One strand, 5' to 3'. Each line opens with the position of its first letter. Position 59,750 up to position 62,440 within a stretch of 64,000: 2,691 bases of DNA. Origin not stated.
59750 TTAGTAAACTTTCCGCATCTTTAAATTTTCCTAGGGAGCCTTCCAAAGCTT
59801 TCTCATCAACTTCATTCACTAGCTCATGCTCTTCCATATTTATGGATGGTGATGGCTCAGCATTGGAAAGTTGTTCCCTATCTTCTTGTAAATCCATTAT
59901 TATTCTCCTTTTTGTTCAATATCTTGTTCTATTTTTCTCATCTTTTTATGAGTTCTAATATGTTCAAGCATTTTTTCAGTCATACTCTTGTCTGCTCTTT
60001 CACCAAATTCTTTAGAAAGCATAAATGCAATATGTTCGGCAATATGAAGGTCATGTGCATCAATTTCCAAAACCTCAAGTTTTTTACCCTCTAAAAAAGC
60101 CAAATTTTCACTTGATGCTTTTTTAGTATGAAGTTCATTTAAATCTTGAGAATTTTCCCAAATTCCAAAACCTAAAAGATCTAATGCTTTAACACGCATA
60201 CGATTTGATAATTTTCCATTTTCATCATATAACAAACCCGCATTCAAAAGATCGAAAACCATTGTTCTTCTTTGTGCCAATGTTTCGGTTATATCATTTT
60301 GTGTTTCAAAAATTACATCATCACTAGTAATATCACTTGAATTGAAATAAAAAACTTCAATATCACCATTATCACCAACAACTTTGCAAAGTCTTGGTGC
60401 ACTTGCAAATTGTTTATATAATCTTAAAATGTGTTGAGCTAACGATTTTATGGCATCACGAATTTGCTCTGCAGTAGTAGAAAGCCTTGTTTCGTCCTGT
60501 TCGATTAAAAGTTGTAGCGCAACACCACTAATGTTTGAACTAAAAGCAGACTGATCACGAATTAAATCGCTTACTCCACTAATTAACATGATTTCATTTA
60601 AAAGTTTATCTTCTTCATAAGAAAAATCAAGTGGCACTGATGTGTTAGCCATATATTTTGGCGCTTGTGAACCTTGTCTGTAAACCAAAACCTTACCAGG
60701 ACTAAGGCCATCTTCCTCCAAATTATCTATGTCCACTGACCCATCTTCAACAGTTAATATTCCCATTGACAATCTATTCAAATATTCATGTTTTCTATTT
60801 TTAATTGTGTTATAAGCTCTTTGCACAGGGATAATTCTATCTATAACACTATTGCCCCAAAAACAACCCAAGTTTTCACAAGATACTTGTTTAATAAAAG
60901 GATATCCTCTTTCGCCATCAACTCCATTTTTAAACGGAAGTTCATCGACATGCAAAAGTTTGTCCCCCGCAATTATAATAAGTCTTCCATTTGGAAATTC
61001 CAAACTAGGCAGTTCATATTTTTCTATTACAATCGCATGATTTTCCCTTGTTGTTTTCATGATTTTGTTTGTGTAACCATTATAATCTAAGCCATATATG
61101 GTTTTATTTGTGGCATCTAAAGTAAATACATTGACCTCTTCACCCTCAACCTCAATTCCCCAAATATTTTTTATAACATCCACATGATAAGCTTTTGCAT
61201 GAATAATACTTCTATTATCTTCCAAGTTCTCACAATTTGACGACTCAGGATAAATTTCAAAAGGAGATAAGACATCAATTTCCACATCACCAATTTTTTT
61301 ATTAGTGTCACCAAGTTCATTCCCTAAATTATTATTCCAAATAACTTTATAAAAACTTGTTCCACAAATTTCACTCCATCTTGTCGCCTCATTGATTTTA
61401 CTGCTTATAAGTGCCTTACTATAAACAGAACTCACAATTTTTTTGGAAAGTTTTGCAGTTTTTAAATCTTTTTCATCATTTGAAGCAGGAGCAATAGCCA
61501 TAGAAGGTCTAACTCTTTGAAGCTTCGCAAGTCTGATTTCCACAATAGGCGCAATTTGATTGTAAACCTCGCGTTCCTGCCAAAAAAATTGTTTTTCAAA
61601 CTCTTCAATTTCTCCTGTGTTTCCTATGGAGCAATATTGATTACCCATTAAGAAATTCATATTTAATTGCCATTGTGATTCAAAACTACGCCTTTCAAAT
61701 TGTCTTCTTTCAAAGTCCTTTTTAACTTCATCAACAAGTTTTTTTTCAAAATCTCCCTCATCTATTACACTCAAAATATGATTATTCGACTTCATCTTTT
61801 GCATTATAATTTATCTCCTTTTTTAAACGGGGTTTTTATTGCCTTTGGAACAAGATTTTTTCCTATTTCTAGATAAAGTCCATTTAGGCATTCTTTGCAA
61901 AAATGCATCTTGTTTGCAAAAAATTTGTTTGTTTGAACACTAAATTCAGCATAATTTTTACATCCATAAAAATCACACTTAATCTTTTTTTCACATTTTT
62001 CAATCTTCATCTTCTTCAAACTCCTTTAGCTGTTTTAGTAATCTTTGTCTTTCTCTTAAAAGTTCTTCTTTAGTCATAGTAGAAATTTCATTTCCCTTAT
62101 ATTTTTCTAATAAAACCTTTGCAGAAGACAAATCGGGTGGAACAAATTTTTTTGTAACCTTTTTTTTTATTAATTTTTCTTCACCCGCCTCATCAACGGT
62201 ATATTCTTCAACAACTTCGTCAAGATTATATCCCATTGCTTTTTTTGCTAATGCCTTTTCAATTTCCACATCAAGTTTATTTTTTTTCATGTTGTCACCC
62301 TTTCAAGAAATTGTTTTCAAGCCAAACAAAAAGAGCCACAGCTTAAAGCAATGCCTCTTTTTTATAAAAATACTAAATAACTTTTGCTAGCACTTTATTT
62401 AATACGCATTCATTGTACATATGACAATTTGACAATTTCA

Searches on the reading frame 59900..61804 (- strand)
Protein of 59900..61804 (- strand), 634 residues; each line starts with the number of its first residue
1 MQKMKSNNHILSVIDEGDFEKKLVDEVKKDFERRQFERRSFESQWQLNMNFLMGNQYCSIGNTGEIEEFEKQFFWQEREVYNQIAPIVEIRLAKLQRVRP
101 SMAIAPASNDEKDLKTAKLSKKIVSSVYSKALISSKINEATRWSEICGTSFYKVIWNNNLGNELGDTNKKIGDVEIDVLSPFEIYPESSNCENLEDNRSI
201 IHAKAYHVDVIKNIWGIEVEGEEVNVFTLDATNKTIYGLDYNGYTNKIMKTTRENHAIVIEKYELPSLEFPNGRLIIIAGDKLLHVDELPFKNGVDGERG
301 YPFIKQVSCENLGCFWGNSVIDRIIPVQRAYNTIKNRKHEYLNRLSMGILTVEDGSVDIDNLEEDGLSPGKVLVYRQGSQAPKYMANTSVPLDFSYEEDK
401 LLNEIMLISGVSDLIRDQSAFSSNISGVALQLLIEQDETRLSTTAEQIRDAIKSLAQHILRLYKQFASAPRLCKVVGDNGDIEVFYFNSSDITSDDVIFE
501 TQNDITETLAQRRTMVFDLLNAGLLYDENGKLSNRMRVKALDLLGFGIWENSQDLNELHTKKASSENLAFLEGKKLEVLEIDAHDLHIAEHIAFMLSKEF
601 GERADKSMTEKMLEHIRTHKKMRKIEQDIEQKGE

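Call 13: search_protein_families(library=pfam, proteins=[window:59900-61804:-])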
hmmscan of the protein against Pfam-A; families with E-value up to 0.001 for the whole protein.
window:59900-61804:- (634 aa): 2 families
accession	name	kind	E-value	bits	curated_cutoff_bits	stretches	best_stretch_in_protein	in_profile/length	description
PF16510.12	P22_portal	-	7.2e-22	78.1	26.1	1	76-507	43-483/594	Phage P22-like portal protein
PF23899.1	SU10_portal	-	8.6e-06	24.9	30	1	274-477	294-488/593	Phage SU10 portal protein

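Call 94: search_protein_families(library=phrogs, proteins=[window:59900-61804:-], max_evalue=0.00001)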
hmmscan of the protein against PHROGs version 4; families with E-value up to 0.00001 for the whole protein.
window:59900-61804:- (634 aa): 2 families
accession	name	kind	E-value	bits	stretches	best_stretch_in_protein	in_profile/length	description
phrog_156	-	head and packaging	1.1e-40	140.8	1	20-508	8-501/681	portal protein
phrog_64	-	head and packaging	4.6e-08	33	1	121-466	155-431/547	portal protein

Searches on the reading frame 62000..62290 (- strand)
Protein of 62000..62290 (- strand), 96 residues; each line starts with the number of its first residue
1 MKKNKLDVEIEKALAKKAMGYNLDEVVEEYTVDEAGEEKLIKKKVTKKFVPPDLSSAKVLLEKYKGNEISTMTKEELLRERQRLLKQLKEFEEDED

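Call 94: search_protein_families(library=phrogs, proteins=[window:62000-62290:-], max_evalue=0.00001)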
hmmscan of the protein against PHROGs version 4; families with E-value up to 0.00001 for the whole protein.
window:62000-62290:- (96 aa): 1 family
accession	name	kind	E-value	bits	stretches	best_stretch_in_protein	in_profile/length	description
phrog_309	-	head and packaging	3.5e-06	28.2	1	3-67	191-248/319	terminase small subunit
